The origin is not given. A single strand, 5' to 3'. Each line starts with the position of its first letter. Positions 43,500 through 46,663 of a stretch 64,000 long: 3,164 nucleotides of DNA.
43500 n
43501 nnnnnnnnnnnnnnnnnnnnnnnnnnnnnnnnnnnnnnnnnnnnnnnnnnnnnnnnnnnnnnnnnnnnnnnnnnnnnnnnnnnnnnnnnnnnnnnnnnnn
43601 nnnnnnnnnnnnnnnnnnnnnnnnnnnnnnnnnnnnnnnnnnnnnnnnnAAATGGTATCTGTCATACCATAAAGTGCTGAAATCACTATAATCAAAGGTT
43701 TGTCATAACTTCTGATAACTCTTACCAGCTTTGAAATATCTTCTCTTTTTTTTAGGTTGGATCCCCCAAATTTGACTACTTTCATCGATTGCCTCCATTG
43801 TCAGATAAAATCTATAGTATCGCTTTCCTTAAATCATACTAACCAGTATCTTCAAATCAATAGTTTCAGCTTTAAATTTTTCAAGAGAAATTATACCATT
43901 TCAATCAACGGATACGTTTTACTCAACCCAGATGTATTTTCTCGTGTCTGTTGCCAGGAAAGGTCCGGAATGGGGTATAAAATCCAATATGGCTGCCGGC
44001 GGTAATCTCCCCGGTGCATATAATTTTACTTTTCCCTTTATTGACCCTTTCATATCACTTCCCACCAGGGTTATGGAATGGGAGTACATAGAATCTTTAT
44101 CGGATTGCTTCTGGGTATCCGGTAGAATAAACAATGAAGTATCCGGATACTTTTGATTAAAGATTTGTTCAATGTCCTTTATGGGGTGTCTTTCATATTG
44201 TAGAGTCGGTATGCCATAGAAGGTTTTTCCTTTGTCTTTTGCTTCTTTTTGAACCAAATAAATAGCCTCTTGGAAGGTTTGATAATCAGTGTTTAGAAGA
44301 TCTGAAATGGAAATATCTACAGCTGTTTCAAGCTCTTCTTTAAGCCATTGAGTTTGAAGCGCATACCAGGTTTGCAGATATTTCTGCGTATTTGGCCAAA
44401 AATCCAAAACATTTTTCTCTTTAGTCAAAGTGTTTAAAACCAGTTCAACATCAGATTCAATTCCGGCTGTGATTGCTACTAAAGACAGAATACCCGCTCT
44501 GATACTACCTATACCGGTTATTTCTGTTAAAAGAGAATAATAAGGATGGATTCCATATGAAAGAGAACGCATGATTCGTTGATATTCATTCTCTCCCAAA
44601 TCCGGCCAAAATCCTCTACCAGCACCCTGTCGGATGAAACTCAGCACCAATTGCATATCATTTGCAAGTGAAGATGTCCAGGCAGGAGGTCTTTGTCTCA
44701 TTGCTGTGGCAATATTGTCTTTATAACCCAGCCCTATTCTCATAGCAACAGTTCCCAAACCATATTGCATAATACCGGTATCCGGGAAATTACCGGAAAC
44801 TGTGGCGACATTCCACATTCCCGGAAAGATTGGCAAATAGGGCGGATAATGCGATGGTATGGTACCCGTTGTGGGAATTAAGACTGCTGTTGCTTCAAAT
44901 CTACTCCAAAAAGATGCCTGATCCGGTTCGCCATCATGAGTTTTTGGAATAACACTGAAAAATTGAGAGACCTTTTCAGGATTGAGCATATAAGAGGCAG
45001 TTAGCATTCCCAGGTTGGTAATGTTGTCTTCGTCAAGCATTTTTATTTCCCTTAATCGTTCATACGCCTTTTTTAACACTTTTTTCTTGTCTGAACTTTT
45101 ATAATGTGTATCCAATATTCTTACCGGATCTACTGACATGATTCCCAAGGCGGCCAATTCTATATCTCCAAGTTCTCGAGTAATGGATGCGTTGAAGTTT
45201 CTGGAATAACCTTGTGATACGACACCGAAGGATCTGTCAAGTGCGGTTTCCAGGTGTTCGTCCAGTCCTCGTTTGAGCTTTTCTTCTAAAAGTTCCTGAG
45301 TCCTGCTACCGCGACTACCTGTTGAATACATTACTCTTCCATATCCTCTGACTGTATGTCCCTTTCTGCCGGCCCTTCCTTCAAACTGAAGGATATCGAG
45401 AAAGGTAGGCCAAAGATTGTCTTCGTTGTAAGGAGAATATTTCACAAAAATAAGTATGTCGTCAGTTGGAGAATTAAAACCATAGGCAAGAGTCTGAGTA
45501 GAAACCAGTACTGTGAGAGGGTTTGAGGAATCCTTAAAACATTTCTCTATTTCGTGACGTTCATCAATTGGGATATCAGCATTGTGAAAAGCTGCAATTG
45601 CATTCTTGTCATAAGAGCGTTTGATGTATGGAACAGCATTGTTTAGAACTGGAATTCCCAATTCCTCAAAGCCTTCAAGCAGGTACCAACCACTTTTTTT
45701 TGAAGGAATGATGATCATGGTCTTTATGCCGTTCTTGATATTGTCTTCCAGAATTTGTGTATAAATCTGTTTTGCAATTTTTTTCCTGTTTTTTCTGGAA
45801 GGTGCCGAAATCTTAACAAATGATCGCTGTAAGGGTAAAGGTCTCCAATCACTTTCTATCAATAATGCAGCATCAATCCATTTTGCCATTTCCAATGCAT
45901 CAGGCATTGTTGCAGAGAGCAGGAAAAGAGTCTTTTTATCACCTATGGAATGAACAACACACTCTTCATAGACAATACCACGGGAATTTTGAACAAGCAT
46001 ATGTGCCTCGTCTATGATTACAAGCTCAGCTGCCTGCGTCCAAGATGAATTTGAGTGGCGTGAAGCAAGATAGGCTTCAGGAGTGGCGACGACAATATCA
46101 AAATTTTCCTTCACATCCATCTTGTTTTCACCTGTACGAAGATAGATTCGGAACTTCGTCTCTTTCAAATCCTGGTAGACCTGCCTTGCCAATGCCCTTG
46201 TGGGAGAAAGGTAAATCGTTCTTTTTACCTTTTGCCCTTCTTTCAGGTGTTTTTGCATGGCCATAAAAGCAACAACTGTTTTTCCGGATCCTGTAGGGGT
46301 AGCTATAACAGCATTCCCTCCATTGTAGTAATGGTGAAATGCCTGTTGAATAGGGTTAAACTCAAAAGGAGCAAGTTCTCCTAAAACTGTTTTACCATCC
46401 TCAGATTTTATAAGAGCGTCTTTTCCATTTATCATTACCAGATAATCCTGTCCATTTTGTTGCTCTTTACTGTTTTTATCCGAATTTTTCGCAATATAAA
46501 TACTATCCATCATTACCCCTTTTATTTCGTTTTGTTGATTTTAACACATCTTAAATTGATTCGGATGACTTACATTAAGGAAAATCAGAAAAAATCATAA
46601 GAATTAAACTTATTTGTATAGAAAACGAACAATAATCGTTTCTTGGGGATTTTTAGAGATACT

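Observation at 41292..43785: COG1900/DUF39-like gene translationally coupled to aspartokinase: possible methanogen-type homocysteine route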

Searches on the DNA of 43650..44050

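Call 16: search_rna_families(source=window, start=43650, end=44050, threshold=evalue, max_evalue=1)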
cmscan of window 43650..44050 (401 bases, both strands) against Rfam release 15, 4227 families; matches with E-value up to 1: 0.
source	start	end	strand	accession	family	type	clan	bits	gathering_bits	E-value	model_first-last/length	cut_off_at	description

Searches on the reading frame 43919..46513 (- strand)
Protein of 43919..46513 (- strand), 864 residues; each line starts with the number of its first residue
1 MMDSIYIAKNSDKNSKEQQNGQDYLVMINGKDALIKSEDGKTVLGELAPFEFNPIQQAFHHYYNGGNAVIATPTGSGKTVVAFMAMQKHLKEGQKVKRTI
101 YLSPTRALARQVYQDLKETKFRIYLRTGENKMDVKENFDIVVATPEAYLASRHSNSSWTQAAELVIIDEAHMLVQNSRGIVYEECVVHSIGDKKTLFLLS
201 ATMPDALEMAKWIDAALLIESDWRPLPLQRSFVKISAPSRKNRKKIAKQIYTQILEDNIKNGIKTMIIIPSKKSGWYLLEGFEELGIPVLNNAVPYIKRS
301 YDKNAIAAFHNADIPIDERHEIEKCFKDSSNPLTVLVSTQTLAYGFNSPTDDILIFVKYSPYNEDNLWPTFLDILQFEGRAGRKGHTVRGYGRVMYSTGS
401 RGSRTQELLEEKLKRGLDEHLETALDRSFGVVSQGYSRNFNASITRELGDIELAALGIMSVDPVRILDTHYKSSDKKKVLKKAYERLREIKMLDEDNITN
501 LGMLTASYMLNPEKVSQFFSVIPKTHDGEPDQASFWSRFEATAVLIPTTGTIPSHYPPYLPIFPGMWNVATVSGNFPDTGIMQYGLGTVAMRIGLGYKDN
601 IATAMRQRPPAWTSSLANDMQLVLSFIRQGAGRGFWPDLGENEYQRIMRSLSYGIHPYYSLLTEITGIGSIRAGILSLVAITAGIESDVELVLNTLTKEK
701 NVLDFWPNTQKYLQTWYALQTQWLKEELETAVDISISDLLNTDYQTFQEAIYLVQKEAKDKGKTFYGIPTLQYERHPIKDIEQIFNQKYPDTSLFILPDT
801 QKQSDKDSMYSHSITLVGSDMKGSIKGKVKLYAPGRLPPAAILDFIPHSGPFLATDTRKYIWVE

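Call 3: search_protein_families(library=pfam, proteins=[window:43919-46513:-], max_evalue=0.01)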
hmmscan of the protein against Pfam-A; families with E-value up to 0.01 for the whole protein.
window:43919-46513:- (864 aa): 11 families
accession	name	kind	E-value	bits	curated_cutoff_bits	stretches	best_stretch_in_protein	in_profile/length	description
PF00270.35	DEAD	-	8.1e-31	107.4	26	1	55-208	3-165/167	DEAD/DEAH box helicase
PF04851.21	ResIII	-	4.2e-16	59.7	22.5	1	65-204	23-163/164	Type III restriction enzyme, res subunit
PF22527.2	DEXQc_Suv3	-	7.3e-12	45.5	27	1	72-186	20-118/154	DEXQ-box helicase domain of Suv3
PF07652.20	Flavi_DEAD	-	7e-09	36.3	21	1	69-205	8-138/148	Flavivirus DEAD domain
PF00271.37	Helicase_C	-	6.3e-07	30.1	23.5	1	296-385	33-110/110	Helicase conserved C-terminal domain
PF09848.15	SLFN-g3_helicase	-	1e-06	28.7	24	1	74-177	10-95/354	Schlafen group 3, DNA/RNA helicase domain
PF13245.12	AAA_19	-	0.00015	22.4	25.1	1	57-174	3-103/134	AAA domain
PF13401.12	AAA_22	-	0.00018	22.2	27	1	65-185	5-104/130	AAA domain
PF18766.7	SWI2_SNF2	-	0.0009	19.4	26.7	1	65-171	18-128/221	SWI2/SNF2 ATPase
PF13604.12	AAA_30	-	0.0011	19.2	27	1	66-175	17-102/191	AAA domain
PF14573.12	PP-binding_2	-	0.0051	17.4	32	0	715-764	45-94/96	Acyl-carrier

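Call 4: search_protein_families(library=ncbifam, proteins=[window:43919-46513:-], max_evalue=0.01)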
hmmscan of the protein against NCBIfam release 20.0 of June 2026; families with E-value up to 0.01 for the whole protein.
window:43919-46513:- (864 aa): 38 families (the best 25 are shown)
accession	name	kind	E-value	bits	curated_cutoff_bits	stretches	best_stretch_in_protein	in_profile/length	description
NF002654.0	PRK02362.1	equivalog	2.6e-37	128.6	887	2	63-274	37-255/739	ATP-dependent DNA helicase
NF001308.0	PRK00254.1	equivalog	6.2e-36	123.9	1216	2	62-270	36-246/720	ATP-dependent DNA helicase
NF002251.0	PRK01172.1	equivalog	3.3e-33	114.9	891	1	57-400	29-379/674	ATP-dependent DNA helicase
NF040935.1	helicase_Hel308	equivalog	4.2e-32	111.1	1200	2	51-233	26-210/704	ATP-dependent DNA helicase Hel308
TIGR04121.1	DEXH_lig_assoc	equivalog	4.9e-18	64.2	850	1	56-213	19-194/804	ligase-associated DNA damage response DEXH box helicase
TIGR00643.1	recG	equivalog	3.8e-13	49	659.4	1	74-356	265-532/629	ATP-dependent DNA helicase RecG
NF010338.0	PRK13767.1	equivalog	7.7e-13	47.6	849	1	54-386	37-387/877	ATP-dependent helicase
NF008394.0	PRK11192.1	equivalog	1.5e-12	47.1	507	1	65-387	40-347/441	ATP-dependent RNA helicase SrmB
TIGR01587.1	cas3_core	equivalog_domain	6.1e-11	42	102.45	1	69-268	3-228/358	CRISPR-associated helicase Cas3'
NF008165.0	PRK10917.1-3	equivalog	2.7e-10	39.4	711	1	75-355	295-558/692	ATP-dependent DNA helicase RecG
NF053631.1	RNA_helic_CshA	equivalog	4.1e-10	39.1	646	1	51-208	21-187/434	degradosome RNA helicase CshA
NF010337.0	PRK13766.1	equivalog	1.2e-09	36.8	610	1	57-174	22-145/781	Hef nuclease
TIGR03817.1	DECH_helic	hypoth_equivalog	4.8e-09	35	874.1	1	60-386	46-375/742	helicase/secretion neighborhood putative DEAH-box helicase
NF053711.1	RNA_heli_RhlE1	exception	3.2e-08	32.7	750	1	54-211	26-198/434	RNA helicase RhlE1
NF008744.0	PRK11776.1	equivalog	3.5e-08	32.4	524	1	45-208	20-193/460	ATP-dependent RNA helicase DbpA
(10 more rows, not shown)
